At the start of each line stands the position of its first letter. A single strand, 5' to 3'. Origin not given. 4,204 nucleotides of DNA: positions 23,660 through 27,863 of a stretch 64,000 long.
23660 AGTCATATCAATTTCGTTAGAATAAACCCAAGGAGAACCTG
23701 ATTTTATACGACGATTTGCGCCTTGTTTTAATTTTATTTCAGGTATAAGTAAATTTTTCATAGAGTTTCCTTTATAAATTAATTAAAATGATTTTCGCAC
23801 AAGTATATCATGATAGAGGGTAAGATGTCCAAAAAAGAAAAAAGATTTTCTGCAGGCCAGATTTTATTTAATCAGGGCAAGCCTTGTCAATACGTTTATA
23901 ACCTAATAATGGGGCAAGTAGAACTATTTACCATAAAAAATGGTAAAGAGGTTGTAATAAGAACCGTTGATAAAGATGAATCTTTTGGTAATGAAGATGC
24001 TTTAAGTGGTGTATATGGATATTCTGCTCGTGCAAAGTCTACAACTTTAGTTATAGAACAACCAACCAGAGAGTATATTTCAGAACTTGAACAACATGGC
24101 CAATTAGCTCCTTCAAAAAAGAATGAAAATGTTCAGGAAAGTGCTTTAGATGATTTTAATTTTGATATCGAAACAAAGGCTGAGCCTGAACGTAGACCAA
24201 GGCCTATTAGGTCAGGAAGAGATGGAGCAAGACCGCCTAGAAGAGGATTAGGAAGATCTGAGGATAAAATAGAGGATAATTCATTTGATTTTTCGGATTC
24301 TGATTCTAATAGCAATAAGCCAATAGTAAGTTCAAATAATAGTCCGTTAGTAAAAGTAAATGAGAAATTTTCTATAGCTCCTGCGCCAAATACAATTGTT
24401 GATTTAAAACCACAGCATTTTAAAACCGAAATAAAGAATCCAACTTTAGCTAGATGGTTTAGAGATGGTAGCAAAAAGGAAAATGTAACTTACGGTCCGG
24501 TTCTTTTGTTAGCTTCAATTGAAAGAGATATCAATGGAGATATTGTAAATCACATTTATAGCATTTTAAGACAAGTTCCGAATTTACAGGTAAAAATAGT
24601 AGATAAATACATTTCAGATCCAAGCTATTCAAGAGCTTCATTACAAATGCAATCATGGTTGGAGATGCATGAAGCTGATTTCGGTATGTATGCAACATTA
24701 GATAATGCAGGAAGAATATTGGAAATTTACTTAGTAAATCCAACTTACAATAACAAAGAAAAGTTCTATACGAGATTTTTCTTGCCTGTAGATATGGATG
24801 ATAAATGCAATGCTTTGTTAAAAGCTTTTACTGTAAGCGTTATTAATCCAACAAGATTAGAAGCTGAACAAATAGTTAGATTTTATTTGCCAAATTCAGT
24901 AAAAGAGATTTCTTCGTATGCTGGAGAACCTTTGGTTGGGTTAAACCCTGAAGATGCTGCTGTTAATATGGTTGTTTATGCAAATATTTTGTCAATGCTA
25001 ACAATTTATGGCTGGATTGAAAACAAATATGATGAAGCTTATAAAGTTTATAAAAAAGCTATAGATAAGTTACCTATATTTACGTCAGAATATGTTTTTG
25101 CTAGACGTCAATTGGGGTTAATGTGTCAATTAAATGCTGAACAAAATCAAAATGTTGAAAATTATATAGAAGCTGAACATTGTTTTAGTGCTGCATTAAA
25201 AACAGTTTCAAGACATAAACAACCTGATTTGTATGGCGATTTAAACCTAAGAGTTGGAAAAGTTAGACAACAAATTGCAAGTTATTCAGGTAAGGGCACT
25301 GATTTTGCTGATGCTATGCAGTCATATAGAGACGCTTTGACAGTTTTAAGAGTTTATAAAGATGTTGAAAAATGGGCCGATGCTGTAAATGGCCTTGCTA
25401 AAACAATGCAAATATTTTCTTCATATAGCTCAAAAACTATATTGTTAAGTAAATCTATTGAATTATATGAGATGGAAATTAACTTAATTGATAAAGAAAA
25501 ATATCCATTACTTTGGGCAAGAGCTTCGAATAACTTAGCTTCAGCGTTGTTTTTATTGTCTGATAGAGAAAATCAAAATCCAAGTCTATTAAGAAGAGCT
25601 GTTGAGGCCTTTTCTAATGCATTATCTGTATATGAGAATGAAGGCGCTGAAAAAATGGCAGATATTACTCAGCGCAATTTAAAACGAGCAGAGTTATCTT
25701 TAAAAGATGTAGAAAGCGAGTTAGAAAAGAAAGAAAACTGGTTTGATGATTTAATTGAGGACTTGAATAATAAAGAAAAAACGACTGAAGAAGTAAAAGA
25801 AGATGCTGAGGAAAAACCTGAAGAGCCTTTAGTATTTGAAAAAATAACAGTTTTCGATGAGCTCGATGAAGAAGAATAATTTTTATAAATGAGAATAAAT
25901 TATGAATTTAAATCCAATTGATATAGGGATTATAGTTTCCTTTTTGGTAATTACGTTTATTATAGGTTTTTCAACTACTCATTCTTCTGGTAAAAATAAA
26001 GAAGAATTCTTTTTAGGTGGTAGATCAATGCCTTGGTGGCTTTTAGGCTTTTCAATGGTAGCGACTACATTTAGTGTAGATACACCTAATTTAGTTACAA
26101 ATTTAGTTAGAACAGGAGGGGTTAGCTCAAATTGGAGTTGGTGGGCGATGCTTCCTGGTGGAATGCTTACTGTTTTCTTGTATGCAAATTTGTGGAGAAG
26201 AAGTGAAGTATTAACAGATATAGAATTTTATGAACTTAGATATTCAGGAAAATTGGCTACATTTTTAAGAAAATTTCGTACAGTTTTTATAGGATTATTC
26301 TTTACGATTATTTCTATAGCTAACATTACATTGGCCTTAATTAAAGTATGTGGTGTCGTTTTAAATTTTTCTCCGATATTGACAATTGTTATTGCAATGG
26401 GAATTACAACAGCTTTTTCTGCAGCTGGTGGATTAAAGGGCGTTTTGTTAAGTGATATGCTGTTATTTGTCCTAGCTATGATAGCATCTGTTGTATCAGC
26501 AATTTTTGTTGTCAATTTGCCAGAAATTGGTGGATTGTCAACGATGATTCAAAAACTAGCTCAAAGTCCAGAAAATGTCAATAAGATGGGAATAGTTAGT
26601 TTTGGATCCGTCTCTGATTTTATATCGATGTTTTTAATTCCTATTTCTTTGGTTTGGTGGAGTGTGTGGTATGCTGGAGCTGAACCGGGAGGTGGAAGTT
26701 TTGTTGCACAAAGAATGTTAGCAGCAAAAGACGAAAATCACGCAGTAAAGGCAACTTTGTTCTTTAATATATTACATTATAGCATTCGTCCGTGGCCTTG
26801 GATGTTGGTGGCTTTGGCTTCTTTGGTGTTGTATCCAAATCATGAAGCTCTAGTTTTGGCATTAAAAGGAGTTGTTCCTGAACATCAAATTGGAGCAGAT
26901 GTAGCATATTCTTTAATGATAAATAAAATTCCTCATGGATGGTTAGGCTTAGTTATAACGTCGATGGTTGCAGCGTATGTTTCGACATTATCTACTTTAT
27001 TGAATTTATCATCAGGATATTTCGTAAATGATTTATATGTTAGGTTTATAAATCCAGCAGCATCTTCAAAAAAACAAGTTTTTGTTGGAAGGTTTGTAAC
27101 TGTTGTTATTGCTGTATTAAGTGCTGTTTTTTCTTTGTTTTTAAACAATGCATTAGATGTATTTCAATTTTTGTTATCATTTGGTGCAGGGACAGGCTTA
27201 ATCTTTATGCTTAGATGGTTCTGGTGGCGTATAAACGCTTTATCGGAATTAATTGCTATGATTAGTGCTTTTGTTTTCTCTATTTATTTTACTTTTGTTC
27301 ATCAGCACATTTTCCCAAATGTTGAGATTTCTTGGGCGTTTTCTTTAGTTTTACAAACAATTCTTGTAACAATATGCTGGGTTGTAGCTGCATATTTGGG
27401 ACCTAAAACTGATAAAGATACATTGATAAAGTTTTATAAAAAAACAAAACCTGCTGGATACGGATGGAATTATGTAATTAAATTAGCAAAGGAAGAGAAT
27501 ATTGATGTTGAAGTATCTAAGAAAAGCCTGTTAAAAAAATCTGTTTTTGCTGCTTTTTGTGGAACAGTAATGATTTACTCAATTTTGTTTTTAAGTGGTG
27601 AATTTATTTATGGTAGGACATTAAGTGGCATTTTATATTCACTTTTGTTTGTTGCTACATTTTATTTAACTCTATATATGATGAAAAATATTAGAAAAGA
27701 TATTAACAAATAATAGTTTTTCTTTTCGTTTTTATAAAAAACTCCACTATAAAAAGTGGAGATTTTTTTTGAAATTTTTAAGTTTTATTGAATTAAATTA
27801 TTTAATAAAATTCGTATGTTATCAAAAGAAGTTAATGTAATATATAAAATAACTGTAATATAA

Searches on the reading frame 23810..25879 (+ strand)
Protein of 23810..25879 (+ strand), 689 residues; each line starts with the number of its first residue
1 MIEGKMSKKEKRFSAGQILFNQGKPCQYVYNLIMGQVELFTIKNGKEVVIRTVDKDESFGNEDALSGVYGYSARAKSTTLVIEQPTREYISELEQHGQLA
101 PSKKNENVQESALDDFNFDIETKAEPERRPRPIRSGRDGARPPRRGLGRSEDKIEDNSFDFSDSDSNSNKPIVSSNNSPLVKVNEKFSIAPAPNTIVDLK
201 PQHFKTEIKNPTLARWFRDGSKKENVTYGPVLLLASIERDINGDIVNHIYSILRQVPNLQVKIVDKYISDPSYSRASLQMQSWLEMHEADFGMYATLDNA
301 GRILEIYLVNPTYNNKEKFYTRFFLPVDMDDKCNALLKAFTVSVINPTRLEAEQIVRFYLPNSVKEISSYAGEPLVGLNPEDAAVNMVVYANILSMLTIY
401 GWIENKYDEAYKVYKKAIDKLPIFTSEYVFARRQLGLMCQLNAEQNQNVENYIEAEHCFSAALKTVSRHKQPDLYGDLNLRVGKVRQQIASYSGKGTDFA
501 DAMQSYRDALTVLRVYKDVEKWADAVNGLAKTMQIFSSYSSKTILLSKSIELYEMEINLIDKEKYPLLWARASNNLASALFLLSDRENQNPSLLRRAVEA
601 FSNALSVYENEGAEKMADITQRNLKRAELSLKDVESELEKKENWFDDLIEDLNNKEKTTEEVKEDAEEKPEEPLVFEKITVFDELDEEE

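Call 50: search_protein_families(library=pfam, proteins=[window:23810-25879:+], max_evalue=0.001)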
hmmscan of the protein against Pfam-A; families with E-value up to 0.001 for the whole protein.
window:23810-25879:+ (689 aa): 1 family
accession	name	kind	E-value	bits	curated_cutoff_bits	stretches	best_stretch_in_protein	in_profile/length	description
PF00027.35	cNMP_binding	-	6.8e-13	48.9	27.5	1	11-93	2-86/89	Cyclic nucleotide-binding domain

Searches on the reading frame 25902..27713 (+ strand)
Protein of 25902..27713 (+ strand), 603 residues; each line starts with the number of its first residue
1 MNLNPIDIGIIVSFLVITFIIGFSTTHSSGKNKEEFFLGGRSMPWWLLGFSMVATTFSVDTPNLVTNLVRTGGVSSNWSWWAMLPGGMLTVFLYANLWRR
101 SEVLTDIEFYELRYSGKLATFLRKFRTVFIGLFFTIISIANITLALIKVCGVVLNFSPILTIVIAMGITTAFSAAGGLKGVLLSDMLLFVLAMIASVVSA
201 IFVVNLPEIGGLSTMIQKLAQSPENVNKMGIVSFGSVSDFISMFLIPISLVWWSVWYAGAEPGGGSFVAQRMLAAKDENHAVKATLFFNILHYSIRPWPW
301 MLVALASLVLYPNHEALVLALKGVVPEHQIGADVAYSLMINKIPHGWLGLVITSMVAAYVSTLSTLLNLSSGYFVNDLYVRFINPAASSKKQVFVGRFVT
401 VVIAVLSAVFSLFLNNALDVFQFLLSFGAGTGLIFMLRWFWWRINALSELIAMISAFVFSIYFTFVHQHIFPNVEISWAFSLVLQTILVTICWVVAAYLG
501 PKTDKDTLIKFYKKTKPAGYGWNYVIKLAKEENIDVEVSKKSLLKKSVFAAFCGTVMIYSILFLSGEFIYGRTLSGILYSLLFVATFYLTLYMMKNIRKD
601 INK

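Call 50: search_protein_families(library=pfam, proteins=[window:25902-27713:+], max_evalue=0.001)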
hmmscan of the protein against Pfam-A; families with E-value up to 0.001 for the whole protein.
window:25902-27713:+ (603 aa): 1 family
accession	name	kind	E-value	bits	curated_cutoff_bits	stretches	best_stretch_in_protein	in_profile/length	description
PF00474.23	SSF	-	2e-29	103.1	22.8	1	36-454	1-404/406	Sodium:solute symporter family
